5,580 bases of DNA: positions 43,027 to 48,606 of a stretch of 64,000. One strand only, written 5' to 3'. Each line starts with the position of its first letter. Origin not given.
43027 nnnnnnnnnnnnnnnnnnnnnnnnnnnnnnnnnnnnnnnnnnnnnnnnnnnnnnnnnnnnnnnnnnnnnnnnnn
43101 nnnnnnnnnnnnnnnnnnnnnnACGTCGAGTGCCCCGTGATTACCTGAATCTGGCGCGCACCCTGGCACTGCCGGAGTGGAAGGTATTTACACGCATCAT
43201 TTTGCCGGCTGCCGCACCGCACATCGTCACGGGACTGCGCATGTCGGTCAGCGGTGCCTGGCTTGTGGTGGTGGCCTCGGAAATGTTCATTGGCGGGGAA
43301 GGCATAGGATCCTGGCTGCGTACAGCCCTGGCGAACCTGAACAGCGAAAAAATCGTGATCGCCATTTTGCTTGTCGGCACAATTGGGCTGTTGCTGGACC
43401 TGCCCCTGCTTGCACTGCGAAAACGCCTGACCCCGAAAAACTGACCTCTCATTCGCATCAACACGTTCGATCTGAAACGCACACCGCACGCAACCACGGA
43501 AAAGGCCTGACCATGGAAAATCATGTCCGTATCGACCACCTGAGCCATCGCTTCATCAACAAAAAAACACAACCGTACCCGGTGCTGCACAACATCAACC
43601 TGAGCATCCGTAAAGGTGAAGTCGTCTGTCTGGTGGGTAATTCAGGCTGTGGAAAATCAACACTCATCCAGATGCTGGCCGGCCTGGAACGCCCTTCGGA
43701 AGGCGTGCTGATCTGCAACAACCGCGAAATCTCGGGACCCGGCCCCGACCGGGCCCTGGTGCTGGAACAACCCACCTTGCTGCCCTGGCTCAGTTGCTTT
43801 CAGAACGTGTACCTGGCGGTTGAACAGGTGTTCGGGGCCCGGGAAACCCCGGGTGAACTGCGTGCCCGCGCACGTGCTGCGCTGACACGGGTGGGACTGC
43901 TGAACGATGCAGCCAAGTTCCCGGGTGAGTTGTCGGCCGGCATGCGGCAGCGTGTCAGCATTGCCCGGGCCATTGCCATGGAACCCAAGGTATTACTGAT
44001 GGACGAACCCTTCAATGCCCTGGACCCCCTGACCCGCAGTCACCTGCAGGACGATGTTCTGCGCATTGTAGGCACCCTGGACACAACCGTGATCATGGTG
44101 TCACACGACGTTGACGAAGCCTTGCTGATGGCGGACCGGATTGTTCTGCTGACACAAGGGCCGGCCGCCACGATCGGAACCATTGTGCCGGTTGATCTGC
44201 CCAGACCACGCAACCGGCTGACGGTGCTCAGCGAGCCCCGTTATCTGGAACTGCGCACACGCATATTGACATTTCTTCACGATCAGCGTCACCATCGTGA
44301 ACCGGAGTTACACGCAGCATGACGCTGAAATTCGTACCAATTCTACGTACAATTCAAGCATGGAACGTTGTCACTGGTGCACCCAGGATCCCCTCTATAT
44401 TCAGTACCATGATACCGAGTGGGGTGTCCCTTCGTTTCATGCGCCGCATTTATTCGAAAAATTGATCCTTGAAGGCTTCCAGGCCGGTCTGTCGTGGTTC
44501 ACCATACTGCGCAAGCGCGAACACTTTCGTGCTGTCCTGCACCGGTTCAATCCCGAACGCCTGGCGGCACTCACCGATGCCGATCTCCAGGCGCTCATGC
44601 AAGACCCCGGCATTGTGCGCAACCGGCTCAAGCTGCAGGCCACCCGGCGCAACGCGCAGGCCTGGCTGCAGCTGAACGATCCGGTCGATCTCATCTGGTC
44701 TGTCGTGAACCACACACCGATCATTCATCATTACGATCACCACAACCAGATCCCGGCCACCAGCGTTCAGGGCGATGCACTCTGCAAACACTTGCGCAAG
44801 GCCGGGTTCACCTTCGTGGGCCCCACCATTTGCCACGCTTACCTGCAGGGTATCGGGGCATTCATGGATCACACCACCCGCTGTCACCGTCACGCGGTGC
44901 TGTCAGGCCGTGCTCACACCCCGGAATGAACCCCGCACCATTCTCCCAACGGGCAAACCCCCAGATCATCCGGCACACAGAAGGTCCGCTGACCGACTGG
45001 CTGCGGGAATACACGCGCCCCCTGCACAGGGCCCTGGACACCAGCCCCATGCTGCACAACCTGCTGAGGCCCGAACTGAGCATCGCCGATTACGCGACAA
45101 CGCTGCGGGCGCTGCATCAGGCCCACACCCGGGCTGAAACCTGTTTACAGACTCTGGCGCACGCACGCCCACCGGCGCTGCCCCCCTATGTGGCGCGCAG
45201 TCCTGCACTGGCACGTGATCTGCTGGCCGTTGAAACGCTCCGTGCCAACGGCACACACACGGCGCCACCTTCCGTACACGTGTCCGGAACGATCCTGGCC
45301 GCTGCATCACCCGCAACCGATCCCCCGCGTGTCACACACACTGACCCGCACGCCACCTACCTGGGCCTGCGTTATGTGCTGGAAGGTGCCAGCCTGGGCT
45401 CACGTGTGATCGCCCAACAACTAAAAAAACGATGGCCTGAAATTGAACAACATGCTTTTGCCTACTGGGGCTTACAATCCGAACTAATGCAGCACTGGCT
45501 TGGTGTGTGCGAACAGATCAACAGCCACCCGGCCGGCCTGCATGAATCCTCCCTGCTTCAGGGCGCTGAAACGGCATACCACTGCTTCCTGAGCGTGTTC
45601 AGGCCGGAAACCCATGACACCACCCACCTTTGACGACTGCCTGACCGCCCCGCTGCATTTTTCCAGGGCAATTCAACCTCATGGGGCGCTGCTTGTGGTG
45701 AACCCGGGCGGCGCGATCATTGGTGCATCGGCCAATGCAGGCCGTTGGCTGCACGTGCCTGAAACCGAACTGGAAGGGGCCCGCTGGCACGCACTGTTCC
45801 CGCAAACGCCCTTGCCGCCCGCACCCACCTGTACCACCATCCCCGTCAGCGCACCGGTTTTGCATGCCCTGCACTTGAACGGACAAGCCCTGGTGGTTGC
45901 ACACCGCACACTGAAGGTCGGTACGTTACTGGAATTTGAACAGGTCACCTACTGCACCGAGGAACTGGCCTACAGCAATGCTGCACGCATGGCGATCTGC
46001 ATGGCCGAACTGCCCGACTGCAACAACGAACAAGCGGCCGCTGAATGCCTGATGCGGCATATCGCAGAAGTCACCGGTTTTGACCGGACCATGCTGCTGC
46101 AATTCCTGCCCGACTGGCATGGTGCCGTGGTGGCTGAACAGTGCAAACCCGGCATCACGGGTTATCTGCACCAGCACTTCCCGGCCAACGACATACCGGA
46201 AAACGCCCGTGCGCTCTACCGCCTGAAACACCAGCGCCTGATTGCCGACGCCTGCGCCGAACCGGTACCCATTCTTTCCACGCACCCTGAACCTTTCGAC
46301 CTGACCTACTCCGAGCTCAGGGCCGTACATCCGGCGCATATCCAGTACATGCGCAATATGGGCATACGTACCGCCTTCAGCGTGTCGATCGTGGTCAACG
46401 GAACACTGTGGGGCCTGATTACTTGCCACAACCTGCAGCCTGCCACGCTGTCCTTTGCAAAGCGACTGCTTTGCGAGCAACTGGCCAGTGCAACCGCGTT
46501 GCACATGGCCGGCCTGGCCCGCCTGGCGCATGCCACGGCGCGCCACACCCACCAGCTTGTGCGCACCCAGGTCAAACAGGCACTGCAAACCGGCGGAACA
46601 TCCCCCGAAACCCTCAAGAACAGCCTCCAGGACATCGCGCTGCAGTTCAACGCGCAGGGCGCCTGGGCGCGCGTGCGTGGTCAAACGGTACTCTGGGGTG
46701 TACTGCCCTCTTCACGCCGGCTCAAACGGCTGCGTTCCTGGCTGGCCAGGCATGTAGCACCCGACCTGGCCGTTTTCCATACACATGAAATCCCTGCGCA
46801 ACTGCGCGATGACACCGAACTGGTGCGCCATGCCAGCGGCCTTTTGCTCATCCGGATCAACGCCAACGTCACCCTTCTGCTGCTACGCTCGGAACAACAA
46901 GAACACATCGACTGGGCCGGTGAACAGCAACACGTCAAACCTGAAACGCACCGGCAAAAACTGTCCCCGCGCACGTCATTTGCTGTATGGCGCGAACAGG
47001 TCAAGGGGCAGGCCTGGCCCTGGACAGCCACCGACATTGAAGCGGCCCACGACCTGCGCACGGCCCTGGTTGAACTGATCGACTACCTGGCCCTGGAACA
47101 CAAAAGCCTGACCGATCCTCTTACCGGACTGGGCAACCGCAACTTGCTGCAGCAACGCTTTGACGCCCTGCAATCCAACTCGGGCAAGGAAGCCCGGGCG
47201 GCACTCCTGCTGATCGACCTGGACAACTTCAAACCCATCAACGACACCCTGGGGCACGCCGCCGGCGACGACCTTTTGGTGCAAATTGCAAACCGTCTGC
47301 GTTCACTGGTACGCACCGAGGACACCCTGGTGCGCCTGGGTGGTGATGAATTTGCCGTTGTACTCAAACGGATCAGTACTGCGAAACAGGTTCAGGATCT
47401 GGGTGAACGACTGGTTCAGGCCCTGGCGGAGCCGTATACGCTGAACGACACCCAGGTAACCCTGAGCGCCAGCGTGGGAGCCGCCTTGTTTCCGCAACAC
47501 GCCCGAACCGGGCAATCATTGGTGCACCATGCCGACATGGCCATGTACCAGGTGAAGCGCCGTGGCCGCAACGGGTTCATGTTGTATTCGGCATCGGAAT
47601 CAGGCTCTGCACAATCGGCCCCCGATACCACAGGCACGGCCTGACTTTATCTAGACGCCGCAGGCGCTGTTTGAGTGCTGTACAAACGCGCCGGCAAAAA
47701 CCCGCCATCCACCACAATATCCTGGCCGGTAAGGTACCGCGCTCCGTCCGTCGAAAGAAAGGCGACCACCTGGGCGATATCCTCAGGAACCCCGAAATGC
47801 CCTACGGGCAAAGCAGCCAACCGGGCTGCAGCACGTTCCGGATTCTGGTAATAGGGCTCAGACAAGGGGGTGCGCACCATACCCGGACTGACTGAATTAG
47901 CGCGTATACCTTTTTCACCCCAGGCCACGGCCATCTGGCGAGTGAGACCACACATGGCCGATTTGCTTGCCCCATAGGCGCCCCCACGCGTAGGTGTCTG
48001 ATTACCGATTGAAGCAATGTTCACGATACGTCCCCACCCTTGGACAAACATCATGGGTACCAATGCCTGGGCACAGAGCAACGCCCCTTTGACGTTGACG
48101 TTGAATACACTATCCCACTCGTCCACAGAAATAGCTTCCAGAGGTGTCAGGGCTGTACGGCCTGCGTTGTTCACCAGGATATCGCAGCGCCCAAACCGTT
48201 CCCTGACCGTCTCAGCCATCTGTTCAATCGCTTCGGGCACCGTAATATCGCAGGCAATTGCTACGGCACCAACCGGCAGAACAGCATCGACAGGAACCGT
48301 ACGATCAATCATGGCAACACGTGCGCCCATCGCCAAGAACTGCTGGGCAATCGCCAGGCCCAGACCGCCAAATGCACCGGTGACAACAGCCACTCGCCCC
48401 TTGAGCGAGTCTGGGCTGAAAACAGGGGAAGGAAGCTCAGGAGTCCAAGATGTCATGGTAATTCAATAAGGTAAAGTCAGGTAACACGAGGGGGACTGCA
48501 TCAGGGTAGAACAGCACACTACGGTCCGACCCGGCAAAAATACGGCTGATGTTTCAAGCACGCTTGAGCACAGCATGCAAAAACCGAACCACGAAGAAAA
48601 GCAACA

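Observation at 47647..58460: Ten-gene minus-strand acyl-CoA operon combining an ADP-forming CoA ligase, paired ACADs, three SDRs, a CMD-family protein and tctBA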

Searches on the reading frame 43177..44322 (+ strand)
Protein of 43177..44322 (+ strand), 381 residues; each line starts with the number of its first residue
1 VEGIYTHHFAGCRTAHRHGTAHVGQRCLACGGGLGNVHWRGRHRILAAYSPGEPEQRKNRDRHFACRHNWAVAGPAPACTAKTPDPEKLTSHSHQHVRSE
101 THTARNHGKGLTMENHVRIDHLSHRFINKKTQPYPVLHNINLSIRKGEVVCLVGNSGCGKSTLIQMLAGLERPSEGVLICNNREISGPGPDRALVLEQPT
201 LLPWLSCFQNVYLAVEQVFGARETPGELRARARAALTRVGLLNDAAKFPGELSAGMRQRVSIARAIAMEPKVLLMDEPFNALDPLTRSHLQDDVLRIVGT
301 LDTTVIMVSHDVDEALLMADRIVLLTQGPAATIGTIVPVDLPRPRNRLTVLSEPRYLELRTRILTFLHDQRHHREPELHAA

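Call 6: search_protein_families(library=pfam, proteins=[window:43177-44322:+])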
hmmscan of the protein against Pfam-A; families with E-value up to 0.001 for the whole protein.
window:43177-44322:+ (381 aa): 5 families
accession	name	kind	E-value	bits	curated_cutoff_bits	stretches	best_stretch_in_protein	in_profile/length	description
PF00005.33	ABC_tran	-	2e-31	109.8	25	1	137-280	1-137/137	ABC transporter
PF13304.12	AAA_21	-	7.5e-07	29.9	27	0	264-311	250-299/304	AAA domain, putative AbiEii toxin, Type IV TA system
PF13191.12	AAA_16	-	0.0001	23.3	32.6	1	145-276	20-139/167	AAA ATPase domain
PF13481.12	AAA_25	-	0.00018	21.6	27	0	125-168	11-54/195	AAA domain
PF03193.22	RsgA_GTPase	-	0.00021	21.6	30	1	138-169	98-128/174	RsgA GTPase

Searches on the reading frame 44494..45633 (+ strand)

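Call 6: search_protein_families(library=pfam, proteins=[window:44494-45633:+])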
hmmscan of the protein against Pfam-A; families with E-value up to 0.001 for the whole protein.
window:44494-45633:+ (379 aa): 1 family
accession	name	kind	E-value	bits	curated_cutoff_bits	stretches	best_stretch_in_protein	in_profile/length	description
PF01126.25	Heme_oxygenase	-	3.9e-06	27.3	23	1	166-370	3-203/204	Heme oxygenase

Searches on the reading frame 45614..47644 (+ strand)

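Call 6: search_protein_families(library=pfam, proteins=[window:45614-47644:+])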
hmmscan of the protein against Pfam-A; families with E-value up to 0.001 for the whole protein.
window:45614-47644:+ (676 aa): 4 families
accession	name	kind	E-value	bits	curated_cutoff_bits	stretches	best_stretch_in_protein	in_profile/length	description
PF00990.26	GGDEF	-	2.4e-48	164.4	23.8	1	499-653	2-160/161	Diguanylate cyclase, GGDEF domain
PF00360.26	PHY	-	9.4e-36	123.3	27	1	317-489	5-178/183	Phytochrome region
PF01590.32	GAF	-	3.5e-13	50.7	22.4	1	140-293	3-132/133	GAF domain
PF08446.17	PAS_2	-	2.4e-10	41.5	21.4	1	9-110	1-106/107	PAS fold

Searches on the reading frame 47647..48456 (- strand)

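Call 4: search_protein_families(library=pfam, proteins=[window:47647-48456:-])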
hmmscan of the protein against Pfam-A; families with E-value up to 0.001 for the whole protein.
window:47647-48456:- (269 aa): 4 families
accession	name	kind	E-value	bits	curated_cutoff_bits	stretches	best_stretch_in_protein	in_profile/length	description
PF13561.12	adh_short_C2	-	6.2e-61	206.4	27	1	27-253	1-235/236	Enoyl-(Acyl carrier protein) reductase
PF00106.31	adh_short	-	5.1e-51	173.4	26.6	1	21-204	1-192/195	short chain dehydrogenase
PF08659.16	KR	-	1.9e-10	41.4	22.6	1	24-170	4-158/180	KR domain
PF04127.22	DFP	-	0.00075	19.8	22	0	30-98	29-90/186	DNA/pantothenate metabolism flavoprotein C-terminal domain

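Call 5: search_protein_families(library=ncbifam, proteins=[window:47647-48456:-])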
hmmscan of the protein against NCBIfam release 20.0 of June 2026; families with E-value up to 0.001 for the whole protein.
window:47647-48456:- (269 aa): 234 families (the best 25 are shown)
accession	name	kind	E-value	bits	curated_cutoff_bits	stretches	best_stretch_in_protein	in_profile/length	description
NF005559.1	PRK07231.1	subfamily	1.7e-65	221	215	1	18-253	2-247/249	glucose 1-dehydrogenase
NF005309.0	PRK06841.1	subfamily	1.2e-60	205.2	286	1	17-253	12-252/255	GolD/DthD family dehydrogenase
NF004791.0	PRK06138.1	equivalog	1.6e-57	194.7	312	1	17-254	2-250/252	SDR family oxidoreductase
NF009466.0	PRK12826.1-2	subfamily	8.5e-57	192.4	222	1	20-252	3-243/248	3-oxoacyl-ACP reductase FabG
NF004198.0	PRK05653.1-3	equivalog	6.3e-55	186.3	296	1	17-253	4-246/248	3-oxoacyl-ACP reductase FabG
NF052558.1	MBtsdlDhBudC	equivalog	5.2e-54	183.4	270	1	19-253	2-241/250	meso-2,3-butanediol dehydrogenase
NF004818.0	PRK06172.1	equivalog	1.1e-53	182.2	336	1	17-254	4-251/253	SDR family oxidoreductase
NF005893.0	PRK07856.1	equivalog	4.8e-53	180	255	1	17-261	6-250/255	SDR family oxidoreductase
NF006070.0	PRK08213.1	subfamily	6.4e-53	179.9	279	1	17-253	9-256/259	gluconate 5-dehydrogenase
NF006693.0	PRK09242.1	equivalog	1.4e-52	178.4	328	1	17-254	7-254/258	SDR family oxidoreductase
NF004713.0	PRK06057.1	equivalog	1.1e-50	172.6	404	1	17-254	6-250/257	3-oxoacyl-ACP reductase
NF005067.0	PRK06484.1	equivalog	1.5e-50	172.2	713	1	19-253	8-251/524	short chain dehydrogenase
NF009468.0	PRK12826.1-4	equivalog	1.7e-50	172.1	318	1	16-253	3-247/256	SDR family oxidoreductase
NF006121.0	PRK08265.1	subfamily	2.9e-50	171.2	294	1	17-253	4-245/263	short chain dehydrogenase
TIGR01830.1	3oxo_ACP_reduc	equivalog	3.4e-50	171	297.75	1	23-253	1-238/239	3-oxoacyl-[acyl-carrier-protein] reductase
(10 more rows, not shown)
